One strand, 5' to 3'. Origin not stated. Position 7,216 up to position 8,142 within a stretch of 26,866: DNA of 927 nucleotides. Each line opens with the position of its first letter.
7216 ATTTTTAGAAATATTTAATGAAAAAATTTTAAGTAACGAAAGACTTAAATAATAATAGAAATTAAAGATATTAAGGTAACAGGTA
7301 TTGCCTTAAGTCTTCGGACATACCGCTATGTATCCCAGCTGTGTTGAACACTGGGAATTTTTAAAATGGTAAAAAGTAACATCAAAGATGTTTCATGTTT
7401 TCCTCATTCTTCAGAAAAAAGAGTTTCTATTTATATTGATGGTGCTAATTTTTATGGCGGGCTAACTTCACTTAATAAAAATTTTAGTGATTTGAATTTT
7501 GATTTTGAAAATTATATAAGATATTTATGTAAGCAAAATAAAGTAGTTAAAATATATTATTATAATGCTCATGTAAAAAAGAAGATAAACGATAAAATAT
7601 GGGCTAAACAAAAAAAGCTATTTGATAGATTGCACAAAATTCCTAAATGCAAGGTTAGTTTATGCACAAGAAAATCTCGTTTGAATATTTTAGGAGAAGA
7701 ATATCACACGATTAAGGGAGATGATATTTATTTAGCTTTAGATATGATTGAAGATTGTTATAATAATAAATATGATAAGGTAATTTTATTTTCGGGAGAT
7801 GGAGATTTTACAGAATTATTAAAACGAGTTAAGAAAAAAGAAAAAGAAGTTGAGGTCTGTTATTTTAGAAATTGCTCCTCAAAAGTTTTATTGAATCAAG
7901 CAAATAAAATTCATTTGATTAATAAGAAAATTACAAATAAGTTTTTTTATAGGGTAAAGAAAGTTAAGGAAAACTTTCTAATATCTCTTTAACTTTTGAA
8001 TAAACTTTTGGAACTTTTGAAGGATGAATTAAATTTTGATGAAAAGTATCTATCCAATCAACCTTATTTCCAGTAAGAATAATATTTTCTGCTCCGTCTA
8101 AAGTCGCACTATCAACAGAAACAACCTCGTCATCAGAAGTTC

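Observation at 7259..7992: NYN ribonuclease with a structured RNA leader arranged like a type III toxin-antitoxin unit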

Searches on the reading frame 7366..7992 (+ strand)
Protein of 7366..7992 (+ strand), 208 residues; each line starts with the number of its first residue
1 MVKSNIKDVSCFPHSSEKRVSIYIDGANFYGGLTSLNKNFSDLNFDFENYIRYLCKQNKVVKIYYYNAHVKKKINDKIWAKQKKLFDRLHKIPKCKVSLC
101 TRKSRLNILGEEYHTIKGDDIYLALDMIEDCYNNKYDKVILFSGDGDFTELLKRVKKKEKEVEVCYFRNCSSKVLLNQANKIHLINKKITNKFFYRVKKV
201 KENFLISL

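Call 9: search_protein_families(library=pfam, proteins=[window:7366-7992:+], max_evalue=0.01)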
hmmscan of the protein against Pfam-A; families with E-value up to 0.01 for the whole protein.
window:7366-7992:+ (208 aa): 3 families
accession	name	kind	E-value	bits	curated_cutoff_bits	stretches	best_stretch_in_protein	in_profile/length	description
PF01936.24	NYN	-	3.1e-23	83.3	24.2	1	19-183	1-142/145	NYN domain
PF14504.11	CAP_assoc_N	-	0.00095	19.4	29.3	1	46-126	33-115/140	CAP-associated N-terminal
PF00781.29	DAGK_cat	-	0.0039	17.2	23.6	1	104-165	24-85/125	Diacylglycerol kinase catalytic domain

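Call 12: find_homologous_proteins(query=window:7366-7989:+)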
Query window:7366-7989:+ (208 aa): 286 proteins with E <= 0.001 among 468 candidates; the best 120 are listed.
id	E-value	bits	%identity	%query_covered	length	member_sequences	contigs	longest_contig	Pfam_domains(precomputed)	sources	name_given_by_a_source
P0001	1.1e-121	422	97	94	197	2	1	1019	PF01936.25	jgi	-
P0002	6.5e-110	384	90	91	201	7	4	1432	PF01936.25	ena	-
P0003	4.8e-109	381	95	86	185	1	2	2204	PF01936.25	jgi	-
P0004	7.8e-109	380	89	90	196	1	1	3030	PF01936.25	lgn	-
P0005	1.8e-108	379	94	86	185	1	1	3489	PF01936.25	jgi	-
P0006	7.4e-108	377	89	90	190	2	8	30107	PF01936.25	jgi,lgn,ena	jgi:uncharacterized LabA/DUF88 family protein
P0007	7.2e-107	374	91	87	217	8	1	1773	PF01936.25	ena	-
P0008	3.7e-106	371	90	88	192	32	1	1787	PF01936.25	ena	-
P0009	3.2e-103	362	87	88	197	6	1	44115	PF01936.25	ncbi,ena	-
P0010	3.0e-100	352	86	88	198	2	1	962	PF01936.25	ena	-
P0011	1.4e-99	350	85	88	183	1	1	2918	PF01936.25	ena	-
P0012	8.1e-99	347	83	88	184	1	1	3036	PF01936.25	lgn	-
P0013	5.1e-98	345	85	88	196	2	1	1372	PF01936.25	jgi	-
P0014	2.8e-97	342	85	86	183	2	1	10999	PF01936.25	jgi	jgi:uncharacterized LabA/DUF88 family protein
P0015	3.0e-97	342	80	88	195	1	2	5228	PF01936.25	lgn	-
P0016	5.3e-97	341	85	87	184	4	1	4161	PF01936.25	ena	-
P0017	1.5e-96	340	80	92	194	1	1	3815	PF01936.25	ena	-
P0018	1.6e-96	340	84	86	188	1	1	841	PF01936.25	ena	-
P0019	2.4e-96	339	83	87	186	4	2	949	PF01936.25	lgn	-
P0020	2.5e-96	339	84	86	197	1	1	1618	PF01936.25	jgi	-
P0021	2.8e-96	339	83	87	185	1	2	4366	PF01936.25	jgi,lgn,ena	-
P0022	8.7e-96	337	79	93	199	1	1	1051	PF01936.25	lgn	-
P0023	1.0e-95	337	85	88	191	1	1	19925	PF01936.25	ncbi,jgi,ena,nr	ncbi:MAG: NYN domain-containing protein [Nanoarchaeota archaeon]|nr:NYN domain-containing protein [N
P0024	8.1e-94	331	82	86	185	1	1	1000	PF01936.25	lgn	-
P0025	9.0e-94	331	79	88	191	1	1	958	PF01936.25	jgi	jgi:uncharacterized LabA/DUF88 family protein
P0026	3.3e-93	329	80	89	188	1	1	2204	PF01936.25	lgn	-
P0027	7.4e-93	328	82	86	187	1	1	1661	PF01936.25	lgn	-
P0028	9.5e-93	328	80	86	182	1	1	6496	PF01936.25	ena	-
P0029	2.2e-92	326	79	90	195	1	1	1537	PF01936.25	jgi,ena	-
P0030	8.3e-92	324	81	87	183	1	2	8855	PF01936.25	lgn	-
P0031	1.7e-91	323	79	88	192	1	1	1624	PF01936.25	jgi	jgi:uncharacterized LabA/DUF88 family protein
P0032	2.2e-91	323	76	90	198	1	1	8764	PF01936.25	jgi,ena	-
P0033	2.8e-91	323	81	88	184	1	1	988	PF01936.25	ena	-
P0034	8.4e-90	318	81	86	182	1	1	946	PF01936.25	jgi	-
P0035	2.3e-89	317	77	88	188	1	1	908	PF01936.25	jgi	jgi:uncharacterized LabA/DUF88 family protein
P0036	3.7e-89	316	75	90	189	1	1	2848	PF01936.25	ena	-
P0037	4.5e-89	316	79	86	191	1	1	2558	PF01936.25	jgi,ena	-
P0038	5.2e-89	315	79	86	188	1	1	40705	PF01936.25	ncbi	-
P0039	6.4e-89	315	78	88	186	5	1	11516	PF01936.25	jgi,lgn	-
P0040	1.8e-88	314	77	87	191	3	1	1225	PF01936.25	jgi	-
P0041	3.6e-88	313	79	87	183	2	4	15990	PF01936.25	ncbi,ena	ncbi:MAG: NYN domain-containing protein [Nanoarchaeota archaeon]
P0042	9.5e-88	311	77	89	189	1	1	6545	PF01936.25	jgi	-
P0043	2.8e-87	310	70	94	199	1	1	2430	PF01936.25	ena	-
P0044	5.4e-87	309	76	83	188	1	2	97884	PF01936.25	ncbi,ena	-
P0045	6.6e-87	308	74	89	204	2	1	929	PF01936.25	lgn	-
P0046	1.2e-86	308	75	88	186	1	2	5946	PF01936.25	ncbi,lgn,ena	ncbi:MAG: NYN domain-containing protein [Nanoarchaeota archaeon]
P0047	2.2e-86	307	77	87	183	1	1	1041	PF01936.25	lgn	-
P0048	2.6e-86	307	76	87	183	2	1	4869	PF01936.25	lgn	-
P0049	3.8e-86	306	79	86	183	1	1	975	PF01936.25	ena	-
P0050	3.9e-86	306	72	94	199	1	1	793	PF01936.25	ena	-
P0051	6.3e-86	305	77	86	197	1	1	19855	PF01936.25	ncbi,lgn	-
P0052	7.6e-86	305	75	88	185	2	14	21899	PF01936.25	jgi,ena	-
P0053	1.8e-85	304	73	91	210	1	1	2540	PF01936.25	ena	-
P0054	2.4e-85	303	74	86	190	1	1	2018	PF01936.25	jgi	-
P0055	3.8e-85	303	69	94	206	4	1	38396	PF01936.25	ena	-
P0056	5.2e-85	302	73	88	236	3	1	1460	PF01936.25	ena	-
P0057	2.1e-84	300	74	87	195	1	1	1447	PF01936.25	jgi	jgi:uncharacterized LabA/DUF88 family protein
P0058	2.8e-84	300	75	88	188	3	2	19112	PF01936.25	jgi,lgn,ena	-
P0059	3.8e-84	299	73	90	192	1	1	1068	PF01936.25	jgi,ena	-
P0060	6.3e-84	299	76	86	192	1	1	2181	PF01936.25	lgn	-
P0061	7.1e-84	299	73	88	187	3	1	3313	PF01936.25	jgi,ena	-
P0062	1.1e-83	298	75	88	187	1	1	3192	PF01936.25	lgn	-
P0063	1.3e-83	298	75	86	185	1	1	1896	PF01936.25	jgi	-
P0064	2.3e-83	297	73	87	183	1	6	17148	PF01936.25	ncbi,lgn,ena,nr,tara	ncbi:hypothetical protein CMI42_02920 [Candidatus Pacearchaeota archaeon]|nr:hypothetical protein [C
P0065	2.5e-83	297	75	86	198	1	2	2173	PF01936.25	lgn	-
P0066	2.8e-83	297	71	86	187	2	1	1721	PF01936.25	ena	-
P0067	9.7e-83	295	71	87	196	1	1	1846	PF01936.25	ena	-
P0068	1.2e-82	295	75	87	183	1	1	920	PF01936.25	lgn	-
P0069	2.8e-82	293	69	91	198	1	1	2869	PF01936.25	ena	-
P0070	4.5e-82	293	70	86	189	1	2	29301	PF01936.25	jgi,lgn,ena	-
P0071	5.5e-82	292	73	86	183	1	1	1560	PF01936.25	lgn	-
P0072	1.3e-81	291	73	86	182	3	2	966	PF01936.25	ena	-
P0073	1.8e-81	291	72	86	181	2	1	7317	PF01936.25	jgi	jgi:uncharacterized LabA/DUF88 family protein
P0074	2.5e-81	290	71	88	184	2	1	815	PF01936.25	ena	-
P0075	6.4e-81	289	70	86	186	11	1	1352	PF01936.25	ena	-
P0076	6.6e-81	289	71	87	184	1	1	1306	PF01936.25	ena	-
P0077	9.6e-81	288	73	86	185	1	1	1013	PF01936.25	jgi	jgi:uncharacterized LabA/DUF88 family protein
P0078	1.5e-80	288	72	86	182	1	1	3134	PF01936.25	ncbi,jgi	-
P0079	2.6e-80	287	69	88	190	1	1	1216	PF01936.25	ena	-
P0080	2.8e-80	287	73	86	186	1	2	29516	PF01936.25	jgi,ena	jgi:uncharacterized LabA/DUF88 family protein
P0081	4.1e-80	286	69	88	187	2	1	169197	PF01936.25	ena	-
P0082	4.2e-80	286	71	88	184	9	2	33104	PF01936.25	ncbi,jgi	-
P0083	5.1e-80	286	69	88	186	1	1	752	PF01936.25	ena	-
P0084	8.3e-80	285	71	88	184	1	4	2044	PF01936.25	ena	-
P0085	3.3e-79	283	70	88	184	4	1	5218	PF01936.25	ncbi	-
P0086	6.7e-79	282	72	85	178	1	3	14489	PF01936.25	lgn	-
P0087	1.3e-78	281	71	88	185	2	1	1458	PF01936.25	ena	-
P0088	1.5e-78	281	69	86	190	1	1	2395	PF01936.25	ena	-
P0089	2.5e-78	280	68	88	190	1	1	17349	PF01936.25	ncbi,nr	ncbi:NYN domain-containing protein [Candidatus Pacearchaeota archaeon]|nr:NYN domain-containing prot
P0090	2.6e-78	280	72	86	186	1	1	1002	PF01936.25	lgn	-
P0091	2.8e-78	280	73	86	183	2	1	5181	PF01936.25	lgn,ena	-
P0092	5.2e-78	279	64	90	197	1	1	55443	PF01936.25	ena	-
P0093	6.9e-77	276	71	85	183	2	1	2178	PF01936.25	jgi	-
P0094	9.8e-77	275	65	88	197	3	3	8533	PF01936.25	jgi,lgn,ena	-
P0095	1.6e-76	275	70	87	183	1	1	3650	PF01936.25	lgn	-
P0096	2.3e-76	274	69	88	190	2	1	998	PF01936.25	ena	-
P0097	4.3e-76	273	67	86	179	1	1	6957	PF01936.25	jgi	jgi:uncharacterized LabA/DUF88 family protein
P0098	4.4e-76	273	72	82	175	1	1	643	PF01936.25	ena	-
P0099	1.7e-75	271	70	85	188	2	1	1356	PF01936.25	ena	-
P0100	2.1e-75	271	66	86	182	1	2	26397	PF01936.25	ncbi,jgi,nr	ncbi:MAG: NYN domain-containing protein [Nanoarchaeota archaeon]|jgi:uncharacterized LabA/DUF88 fami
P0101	2.8e-75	271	68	86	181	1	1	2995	PF01936.25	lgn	-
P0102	1.7e-74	268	95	62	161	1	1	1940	PF01936.25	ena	-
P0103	3.9e-74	267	63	88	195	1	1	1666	PF01936.25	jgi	jgi:uncharacterized LabA/DUF88 family protein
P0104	6.5e-74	266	76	79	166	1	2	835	PF01936.25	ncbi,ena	-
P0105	6.3e-73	263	82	68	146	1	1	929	PF01936.25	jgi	-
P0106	8.9e-73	262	64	92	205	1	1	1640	PF01936.25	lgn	-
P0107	2.3e-72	261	66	86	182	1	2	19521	PF01936.25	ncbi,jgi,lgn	-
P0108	6.1e-72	260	66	86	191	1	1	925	PF01936.25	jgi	-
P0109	7.3e-72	259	64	88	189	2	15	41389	PF01936.25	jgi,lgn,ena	-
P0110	1.3e-71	259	69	86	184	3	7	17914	PF01936.25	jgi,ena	-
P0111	2.6e-71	258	67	84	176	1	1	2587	PF01936.25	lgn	-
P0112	3.2e-71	257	66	88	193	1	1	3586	PF01936.25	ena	-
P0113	2.1e-70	255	67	80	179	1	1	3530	PF01936.25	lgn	-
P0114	7.5e-70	253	69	81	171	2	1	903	PF01936.25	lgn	-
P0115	2.4e-68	248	65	86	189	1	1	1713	PF01936.25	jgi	jgi:uncharacterized LabA/DUF88 family protein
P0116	2.5e-68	248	60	97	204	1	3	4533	PF01936.25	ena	-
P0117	3.6e-68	247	64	86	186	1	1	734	PF01936.25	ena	-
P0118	1.7e-64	235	62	86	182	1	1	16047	PF01936.25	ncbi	-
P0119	5.6e-64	234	59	83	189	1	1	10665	PF01936.25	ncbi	-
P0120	1.3e-63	232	66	78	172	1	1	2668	PF01936.25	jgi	-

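Call 15: find_related_loci(query=A1, collection=genome_contigs, flank=3000)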
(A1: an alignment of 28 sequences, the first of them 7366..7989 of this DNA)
Query A1 (208 aa) in genome_contigs; peptide patterns used: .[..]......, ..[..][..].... (x = any residue, [..] = any of these).
112 stretches matched a pattern; 78 encode a relative of the query (tblastn E <= 1e-3); 78 distinct loci.
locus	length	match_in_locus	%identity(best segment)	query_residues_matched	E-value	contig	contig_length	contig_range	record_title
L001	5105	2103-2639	94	18-196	3e-111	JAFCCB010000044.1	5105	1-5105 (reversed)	Candidatus Dojkabacteria bacterium isolate AB_1215_Bin_135 AB_1215_Bin_135.fna_scaffold_53449, whole genome shotgun sequ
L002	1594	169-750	84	10-199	4e-115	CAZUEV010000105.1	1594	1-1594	MAG TPA_asm: Candidatus Woesearchaeota archaeon isolate binchicken_co28_80 genome assembly, contig: NODE_67208_length_15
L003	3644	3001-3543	85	18-198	1e-102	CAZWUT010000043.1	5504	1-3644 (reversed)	MAG TPA_asm: Candidatus Woesearchaeota archaeon isolate binchicken_co100_462 genome assembly, contig: NODE_23801_length_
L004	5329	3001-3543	83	19-199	2e-99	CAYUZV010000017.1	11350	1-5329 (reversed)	MAG TPA_asm: Candidatus Woesearchaeota archaeon isolate SRP141376_co1_307 genome assembly, contig: NODE_10744_length_113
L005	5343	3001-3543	79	18-198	2e-92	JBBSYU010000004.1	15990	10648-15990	MAG: Nanoarchaeota archaeon isolate H43-bin046_1 H43_bin046_1_000000000004, whole genome shotgun sequence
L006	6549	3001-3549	84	14-196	6e-92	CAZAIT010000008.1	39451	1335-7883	MAG TPA_asm: Candidatus Woesearchaeota archaeon isolate binchicken_co181_108 genome assembly, contig: NODE_1224_length_3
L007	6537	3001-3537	78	18-196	2e-90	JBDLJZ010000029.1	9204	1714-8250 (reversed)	MAG: Nanoarchaeota archaeon isolate MAG119 MAG119_29, whole genome shotgun sequence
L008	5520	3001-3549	75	18-200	2e-90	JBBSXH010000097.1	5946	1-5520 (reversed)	MAG: Nanoarchaeota archaeon isolate H32-bin021_1 H32_bin021_1_000000000097, whole genome shotgun sequence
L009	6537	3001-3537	77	18-196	1e-89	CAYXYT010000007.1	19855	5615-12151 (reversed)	MAG TPA_asm: Candidatus Woesearchaeota archaeon isolate SRP167671_co1_37 genome assembly, contig: NODE_3152_length_19855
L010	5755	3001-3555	72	18-202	2e-88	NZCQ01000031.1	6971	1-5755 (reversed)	MAG: Candidatus Pacearchaeota archaeon isolate ARS1180 MHASMcontig_653849, whole genome shotgun sequence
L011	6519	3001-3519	76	14-186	4e-87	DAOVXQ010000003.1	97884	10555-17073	MAG TPA_asm: archaeon isolate CSMAG_1761 CSMAG_1761_k141_2436207_length_97884_cov_14.4460, whole genome shotgun sequence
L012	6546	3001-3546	69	18-199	2e-85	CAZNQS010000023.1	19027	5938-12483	MAG TPA_asm: Candidatus Woesearchaeota archaeon isolate SRP178908_co1_140 genome assembly, contig: NODE_1834_length_1902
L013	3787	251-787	71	18-196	1e-84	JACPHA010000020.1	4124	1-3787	MAG: Candidatus Pacearchaeota archaeon isolate NC_groundwater_402_Ag_B-0.1um_34_21 GD18-4_B1_scaffold_2083274, whole gen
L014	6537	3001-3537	70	18-196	1e-84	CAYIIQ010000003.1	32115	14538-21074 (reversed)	MAG TPA_asm: Candidatus Woesearchaeota archaeon isolate ERP119705_co24_1048 genome assembly, contig: NODE_1322_length_32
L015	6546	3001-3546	71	18-199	4e-84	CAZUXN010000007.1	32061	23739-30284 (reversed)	MAG TPA_asm: Candidatus Woesearchaeota archaeon isolate binchicken_co100_289 genome assembly, contig: NODE_2051_length_3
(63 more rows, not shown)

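Call 35: search_protein_families(library=padloc, proteins=[window:7366-7989:+], max_evalue=1)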
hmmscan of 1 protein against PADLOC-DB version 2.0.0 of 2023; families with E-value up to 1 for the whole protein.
window:7366-7989:+ (208 aa): 2 families
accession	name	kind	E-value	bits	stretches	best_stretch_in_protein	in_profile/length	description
PDLC01154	NYN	-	5.6e-16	56.8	1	6-185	134-295/310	"LabA-like protein, NYN family nuclease"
PDLC04163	HEC-09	-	5.7e-16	56.8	1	18-191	2-181/203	-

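Call 36: search_protein_families(library=ncbifam, proteins=[window:7366-7989:+], max_evalue=0.1)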
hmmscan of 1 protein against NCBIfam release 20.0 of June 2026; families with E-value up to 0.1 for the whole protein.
window:7366-7989:+ (208 aa): 2 families
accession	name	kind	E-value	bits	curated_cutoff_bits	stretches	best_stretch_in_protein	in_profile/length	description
TIGR00288.1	TIGR00288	hypoth_equivalog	2.7e-06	27.3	178.45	1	120-186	90-156/160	TIGR00288 family NYN domain-containing protein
NF041289.1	KorA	subfamily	0.047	13.4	100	1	57-99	39-84/91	KorA family transcriptional regulator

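Call 37: search_solved_structures(query=A1, max_evalue=0.1)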
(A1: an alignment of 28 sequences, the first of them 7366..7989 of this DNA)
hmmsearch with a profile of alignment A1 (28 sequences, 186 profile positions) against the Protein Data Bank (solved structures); distinct sequences matched with E-value up to 0.1: 1.
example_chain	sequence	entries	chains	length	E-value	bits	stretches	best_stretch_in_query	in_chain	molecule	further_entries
2qip_A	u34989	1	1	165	4.9e-08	36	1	102-171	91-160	Protein of unknown function VPA0982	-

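Call 73: predict_structure(alignment_id=A1)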
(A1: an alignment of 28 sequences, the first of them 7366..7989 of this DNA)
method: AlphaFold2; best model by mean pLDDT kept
length: 208 residues; sequences in the alignment: 28
mean_pLDDT: 83.3   pTM: 0.78
mean pLDDT of the five models: 83.3, 82.4, 73.4, 70.1, 67.3
residues with pLDDT >= 90: 133; 70-90: 27; 50-70: 20; < 50: 28
segments of 3 or more residues with pLDDT < 50: 1-14, 114-116, 198-208
pLDDT, mean of each block of 10 residues (from residue 1): 44 69 95 93 93 95 88 77 92 92 62 57 92 98 94 97 96 96 96 71 44
secondary structure, 60 per line:
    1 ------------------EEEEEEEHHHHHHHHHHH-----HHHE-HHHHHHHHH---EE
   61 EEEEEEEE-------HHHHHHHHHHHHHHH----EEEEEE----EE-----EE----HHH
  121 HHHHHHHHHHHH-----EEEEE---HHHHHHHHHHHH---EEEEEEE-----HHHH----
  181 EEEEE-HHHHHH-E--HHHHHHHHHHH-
elements in order: E19-25 H26-36 H47-55 E59-68 H76-90 E95-100 H118-132 E138-142 H146-157 E161-167 H173-176 E181-185 H187-192 H197-207
